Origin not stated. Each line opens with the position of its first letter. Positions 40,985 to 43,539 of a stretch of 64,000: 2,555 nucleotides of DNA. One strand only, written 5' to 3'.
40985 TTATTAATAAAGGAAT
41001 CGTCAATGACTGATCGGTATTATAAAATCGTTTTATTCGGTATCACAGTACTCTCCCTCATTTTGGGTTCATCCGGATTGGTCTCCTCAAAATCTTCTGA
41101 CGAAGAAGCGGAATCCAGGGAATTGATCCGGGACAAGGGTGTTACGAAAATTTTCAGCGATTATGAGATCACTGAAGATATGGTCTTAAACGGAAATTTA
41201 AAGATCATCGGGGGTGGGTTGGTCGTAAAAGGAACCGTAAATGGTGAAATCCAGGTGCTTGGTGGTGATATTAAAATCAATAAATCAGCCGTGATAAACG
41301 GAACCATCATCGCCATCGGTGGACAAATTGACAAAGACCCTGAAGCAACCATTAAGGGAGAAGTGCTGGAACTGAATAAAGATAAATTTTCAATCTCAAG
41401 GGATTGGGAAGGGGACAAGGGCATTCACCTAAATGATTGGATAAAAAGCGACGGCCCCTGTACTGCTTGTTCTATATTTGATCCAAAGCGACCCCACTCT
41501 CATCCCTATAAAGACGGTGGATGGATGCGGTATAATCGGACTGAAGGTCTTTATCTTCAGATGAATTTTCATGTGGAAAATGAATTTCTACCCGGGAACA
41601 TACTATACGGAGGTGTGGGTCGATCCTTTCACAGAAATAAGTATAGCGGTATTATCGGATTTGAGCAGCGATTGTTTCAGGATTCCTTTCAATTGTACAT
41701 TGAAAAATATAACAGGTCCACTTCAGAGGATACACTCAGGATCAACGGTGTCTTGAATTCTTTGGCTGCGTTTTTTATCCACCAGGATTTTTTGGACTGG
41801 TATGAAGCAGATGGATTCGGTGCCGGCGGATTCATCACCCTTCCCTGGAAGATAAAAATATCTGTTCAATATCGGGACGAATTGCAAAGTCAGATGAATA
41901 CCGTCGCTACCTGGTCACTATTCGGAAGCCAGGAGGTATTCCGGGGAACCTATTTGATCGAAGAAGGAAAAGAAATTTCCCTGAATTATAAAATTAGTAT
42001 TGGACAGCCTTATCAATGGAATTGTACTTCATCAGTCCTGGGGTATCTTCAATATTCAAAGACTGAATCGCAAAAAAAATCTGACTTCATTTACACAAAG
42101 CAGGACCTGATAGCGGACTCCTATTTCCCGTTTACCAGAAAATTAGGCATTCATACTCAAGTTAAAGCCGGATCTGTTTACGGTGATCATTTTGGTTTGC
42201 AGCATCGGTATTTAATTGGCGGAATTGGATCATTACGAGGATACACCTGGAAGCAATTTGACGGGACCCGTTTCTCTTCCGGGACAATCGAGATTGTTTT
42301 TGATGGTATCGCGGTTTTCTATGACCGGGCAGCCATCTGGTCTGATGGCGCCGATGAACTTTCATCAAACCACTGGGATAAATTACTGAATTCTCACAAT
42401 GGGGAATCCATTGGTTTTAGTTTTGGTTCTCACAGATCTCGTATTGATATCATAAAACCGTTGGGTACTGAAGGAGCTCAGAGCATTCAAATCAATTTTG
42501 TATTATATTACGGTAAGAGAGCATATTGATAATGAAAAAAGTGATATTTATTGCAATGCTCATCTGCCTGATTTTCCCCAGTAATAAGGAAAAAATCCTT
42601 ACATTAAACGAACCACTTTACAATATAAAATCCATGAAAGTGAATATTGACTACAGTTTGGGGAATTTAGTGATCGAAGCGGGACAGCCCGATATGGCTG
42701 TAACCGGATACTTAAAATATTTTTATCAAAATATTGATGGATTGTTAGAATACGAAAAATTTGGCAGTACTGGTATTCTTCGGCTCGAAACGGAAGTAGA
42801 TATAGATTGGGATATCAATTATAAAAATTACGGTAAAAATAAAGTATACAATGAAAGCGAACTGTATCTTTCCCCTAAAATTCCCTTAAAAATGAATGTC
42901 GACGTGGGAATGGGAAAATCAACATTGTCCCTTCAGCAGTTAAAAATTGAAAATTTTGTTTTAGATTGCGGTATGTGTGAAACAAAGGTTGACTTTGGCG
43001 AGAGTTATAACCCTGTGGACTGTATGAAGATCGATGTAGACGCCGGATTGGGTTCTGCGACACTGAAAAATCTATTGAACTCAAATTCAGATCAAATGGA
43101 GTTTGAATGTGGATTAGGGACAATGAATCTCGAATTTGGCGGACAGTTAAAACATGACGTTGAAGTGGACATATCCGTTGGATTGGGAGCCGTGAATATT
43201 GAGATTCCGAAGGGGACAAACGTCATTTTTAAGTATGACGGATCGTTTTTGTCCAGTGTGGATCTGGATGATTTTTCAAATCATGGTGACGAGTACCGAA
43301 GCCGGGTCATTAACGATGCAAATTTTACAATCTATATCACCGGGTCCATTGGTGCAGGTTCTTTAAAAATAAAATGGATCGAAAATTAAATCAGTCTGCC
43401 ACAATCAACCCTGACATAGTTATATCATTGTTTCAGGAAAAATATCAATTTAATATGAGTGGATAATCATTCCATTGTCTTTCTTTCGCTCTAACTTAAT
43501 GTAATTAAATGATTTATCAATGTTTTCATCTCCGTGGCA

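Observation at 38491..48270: Envelope locus under two alternative sigma systems (ECF and sigma-54/NtrYX-like) built around five uncharacterised proteins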

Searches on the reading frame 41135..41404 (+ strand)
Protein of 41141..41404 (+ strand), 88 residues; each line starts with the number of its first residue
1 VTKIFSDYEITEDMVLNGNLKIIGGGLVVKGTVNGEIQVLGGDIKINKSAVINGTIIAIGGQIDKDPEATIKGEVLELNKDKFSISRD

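Call 55: search_protein_families(library=pfam, proteins=[window:41141-41404:+], max_evalue=10)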
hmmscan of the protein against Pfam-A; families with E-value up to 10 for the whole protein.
seq(88 aa): 2 families
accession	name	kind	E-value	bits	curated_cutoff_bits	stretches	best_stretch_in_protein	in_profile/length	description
PF01344.31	Kelch_1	-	0.026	14.5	20.1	1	49-67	7-25/46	Kelch motif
PF10833.13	DUF2572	-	6.1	6.9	23.8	1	30-71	152-191/219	Protein of unknown function (DUF2572)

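Call 56: search_solved_structures(query=window:41141-41404:+, max_evalue=10, show_alignments=2)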
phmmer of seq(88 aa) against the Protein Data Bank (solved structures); distinct sequences matched with E-value up to 10: 8.
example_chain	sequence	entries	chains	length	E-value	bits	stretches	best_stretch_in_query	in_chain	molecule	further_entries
7ar9_z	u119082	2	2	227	0.021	18.4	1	6-67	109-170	CA3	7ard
8q7r_U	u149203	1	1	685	0.1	16.2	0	4-37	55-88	Ubiquitin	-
8pql_U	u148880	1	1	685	0.1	16.2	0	4-37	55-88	Ubiquitin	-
8pql_E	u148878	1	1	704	0.24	15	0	4-37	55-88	Polyubiquitin-C,Nucleotide exchange factor SIL1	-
5b83_A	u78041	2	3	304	0.81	13.3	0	4-37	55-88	tetra ubiquitin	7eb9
7yui_A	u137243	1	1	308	0.85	13.3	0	4-37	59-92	Polyubiquitin-C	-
4wa0_A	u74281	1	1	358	2.1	12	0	13-49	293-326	possible adhesin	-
9f5x_u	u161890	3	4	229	4.8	10.9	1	15-67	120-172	CAG1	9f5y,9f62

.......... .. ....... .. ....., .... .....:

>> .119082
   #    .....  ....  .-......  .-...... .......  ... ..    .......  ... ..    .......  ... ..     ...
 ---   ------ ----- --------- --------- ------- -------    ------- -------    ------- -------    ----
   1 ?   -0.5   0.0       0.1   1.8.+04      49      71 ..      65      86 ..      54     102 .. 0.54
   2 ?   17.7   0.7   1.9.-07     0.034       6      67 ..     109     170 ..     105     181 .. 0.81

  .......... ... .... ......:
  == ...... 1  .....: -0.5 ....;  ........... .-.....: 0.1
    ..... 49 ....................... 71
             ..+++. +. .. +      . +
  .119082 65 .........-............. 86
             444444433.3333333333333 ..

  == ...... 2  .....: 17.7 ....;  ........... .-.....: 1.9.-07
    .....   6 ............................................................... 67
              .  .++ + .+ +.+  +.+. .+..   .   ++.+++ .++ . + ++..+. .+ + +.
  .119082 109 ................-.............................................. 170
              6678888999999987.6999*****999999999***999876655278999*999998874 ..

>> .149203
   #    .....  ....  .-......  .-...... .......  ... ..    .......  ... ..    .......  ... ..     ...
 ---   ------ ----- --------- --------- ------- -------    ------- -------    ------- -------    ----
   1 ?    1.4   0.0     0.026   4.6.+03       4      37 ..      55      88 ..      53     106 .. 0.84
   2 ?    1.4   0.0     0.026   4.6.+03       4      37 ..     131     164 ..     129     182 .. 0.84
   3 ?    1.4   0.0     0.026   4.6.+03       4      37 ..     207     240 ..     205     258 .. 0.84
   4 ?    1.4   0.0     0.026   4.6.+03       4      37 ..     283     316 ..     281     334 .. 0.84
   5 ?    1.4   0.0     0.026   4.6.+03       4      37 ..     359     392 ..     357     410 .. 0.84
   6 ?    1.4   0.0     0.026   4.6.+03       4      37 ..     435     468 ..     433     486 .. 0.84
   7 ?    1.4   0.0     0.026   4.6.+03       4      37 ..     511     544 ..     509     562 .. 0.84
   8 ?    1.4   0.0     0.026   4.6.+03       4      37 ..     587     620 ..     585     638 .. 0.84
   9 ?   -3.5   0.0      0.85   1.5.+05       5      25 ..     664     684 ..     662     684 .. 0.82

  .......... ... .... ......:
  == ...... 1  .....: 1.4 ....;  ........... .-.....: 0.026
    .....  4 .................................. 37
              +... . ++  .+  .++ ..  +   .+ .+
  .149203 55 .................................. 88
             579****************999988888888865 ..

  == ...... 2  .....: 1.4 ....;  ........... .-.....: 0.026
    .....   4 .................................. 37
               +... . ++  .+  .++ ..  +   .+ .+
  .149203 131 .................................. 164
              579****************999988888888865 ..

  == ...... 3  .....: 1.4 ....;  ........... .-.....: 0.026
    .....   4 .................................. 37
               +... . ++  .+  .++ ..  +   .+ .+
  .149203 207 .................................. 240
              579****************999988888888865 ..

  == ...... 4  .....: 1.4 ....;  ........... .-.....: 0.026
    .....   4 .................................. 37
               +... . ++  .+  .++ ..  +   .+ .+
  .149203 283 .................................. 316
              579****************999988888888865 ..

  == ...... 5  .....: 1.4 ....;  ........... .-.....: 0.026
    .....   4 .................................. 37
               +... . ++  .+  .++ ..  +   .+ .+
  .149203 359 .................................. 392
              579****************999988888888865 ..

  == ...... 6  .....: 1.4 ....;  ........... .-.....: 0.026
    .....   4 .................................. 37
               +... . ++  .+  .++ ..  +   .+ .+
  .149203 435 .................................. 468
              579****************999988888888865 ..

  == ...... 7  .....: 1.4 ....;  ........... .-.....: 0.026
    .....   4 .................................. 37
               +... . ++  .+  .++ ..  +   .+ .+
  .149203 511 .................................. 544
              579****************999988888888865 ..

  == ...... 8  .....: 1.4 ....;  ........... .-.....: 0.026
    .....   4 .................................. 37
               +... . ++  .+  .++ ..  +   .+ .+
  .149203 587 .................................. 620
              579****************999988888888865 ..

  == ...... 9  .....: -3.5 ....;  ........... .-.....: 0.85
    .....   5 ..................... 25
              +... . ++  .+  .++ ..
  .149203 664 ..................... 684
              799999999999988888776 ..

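Call 105: search_solved_structures(query=A6, max_evalue=10)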
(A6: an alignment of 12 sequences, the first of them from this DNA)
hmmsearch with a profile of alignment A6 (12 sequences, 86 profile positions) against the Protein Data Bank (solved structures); distinct sequences matched with E-value up to 10: 12.
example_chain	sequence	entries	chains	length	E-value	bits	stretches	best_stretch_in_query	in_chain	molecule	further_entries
7ona_A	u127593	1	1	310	0.00049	23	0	51-63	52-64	SAKe6AC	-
8pjr_A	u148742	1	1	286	0.035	17.1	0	51-63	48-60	SAKe6AC-LB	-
8pju_A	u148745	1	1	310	0.066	16.2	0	51-63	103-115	SAKe6DEtal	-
7pvp_A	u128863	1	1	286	0.14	15.1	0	51-63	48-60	SAKe6BC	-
8vba_A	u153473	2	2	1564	0.19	14.7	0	38-69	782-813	EtpA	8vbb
9cuy_g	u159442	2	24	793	0.2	14.7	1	5-83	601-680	Putative tail fiber protein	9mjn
7qzq_A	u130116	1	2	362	0.4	13.7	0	32-54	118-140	Kelch repeat and BTB domain-containing protein 12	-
3hsq_A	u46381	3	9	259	0.74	12.9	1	39-64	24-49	Acyl-[acyl-carrier-protein]--UDP-N-acetylglucosamine O-acyltransferase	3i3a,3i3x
6s68_A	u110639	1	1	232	1.1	12.3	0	17-58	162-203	Aequorea cf. australis fluorescent protein 2 (AausFP2)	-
8pjt_A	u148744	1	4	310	1.2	12.2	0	51-63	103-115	SAKe6DEref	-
8pjv_A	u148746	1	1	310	4.5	10.4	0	51-63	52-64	SAKe6DR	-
8gi2_A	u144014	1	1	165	6.6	9.8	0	43-69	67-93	Natrinema pilin, PilA2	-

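Call 106: search_protein_families(library=pfam, alignment_id=A6, max_evalue=1)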
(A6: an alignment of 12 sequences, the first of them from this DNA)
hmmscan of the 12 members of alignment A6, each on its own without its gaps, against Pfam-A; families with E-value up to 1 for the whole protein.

A. member 1, seq(86 aa): 1 family
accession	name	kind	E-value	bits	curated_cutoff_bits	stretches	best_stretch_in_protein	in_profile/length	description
PF01344.31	Kelch_1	-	0.032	14.2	20.1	1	51-69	7-25/46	Kelch motif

B. families by the number of members that match (of 12 scanned): 8 families
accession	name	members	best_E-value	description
PF04519.19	Bactofilin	9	1.8e-05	Polymer-forming cytoskeletal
PF01344.31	Kelch_1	4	0.032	Kelch motif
PF13964.12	Kelch_6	4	0.1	Kelch motif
PF18715.7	Phage_spike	2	0.11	Phage spike trimer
PF06899.16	WzyE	1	0.053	WzyE protein, O-antigen assembly polymerase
PF07293.16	DUF1450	1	0.083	Protein of unknown function (DUF1450)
PF24078.1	Beta-sol_PIC_HAP1_IgA0_2nd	1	0.26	PIC/HAP1/IgA0 second beta-solenoid repeat region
PF22349.1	Fervidolysin_SD2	1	0.54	Fervidolysin, second beta-sandwich domain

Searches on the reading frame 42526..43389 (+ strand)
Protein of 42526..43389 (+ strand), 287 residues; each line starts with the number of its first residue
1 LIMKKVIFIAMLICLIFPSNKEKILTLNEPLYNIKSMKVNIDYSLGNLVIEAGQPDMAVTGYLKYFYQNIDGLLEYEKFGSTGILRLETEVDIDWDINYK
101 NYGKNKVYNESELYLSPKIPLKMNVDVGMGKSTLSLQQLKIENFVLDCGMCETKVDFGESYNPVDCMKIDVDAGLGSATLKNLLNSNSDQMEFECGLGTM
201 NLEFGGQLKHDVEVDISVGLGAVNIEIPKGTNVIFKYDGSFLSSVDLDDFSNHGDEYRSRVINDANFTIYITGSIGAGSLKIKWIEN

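Call 3: search_protein_families(library=pfam, proteins=[window:42526-43389:+], max_evalue=0.1)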
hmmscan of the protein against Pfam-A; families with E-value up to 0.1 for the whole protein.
window:42526-43389:+ (287 aa): 2 families
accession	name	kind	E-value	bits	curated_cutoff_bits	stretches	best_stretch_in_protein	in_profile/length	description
PF09922.15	LiaF-like_C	-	0.002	18.5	29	0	189-282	15-114/114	Cell wall-active antibiotics response LiaF, C-terminal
PF17115.11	Toast_rack_N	-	0.0021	18.7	22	1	35-128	4-91/92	N-terminal domain of toast_rack, DUF2154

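Call 4: search_protein_families(library=ncbifam, proteins=[window:42526-43389:+], max_evalue=0.1)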
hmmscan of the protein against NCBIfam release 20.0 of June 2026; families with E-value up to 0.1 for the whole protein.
window:42526-43389:+ (287 aa): 0 families

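Call 55: search_protein_families(library=pfam, proteins=[window:42526-43389:+], max_evalue=10)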
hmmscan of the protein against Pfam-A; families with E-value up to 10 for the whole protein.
window:42526-43389:+ (287 aa): 3 families
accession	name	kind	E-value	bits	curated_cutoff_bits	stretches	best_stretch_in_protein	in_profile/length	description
PF09922.15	LiaF-like_C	-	0.002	18.5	29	1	189-282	15-114/114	Cell wall-active antibiotics response LiaF, C-terminal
PF17115.11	Toast_rack_N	-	0.0021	18.7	22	1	35-128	4-91/92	N-terminal domain of toast_rack, DUF2154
PF14363.11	AAA_assoc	-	0.14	13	26.4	1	93-123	27-57/96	Domain associated at C-terminal with AAA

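Call 87: search_solved_structures(query=A4, max_evalue=1)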
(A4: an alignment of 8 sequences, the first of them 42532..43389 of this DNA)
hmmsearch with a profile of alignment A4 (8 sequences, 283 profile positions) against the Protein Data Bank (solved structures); distinct sequences matched with E-value up to 1: 1.
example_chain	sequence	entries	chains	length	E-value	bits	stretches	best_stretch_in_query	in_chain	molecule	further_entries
4qrk_A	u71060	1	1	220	1.2e-14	57.5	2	179-280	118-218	Hypothetical protein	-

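Call 88: search_protein_families(library=pfam, alignment_id=A4, max_evalue=0.01)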
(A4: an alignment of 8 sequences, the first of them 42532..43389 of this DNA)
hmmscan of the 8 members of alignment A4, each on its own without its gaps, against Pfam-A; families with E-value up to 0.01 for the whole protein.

A. member 1, window:42532-43389:+ (285 aa): 2 families
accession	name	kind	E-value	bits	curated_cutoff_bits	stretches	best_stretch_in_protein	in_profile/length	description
PF09922.15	LiaF-like_C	-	0.0019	18.5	29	0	187-280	15-114/114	Cell wall-active antibiotics response LiaF, C-terminal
PF17115.11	Toast_rack_N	-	0.0021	18.7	22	1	33-126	4-91/92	N-terminal domain of toast_rack, DUF2154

B. families by the number of members that match (of 8 scanned): 2 families
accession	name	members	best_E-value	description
PF09922.15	LiaF-like_C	7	1.5e-08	Cell wall-active antibiotics response LiaF, C-terminal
PF17115.11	Toast_rack_N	7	7.4e-06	N-terminal domain of toast_rack, DUF2154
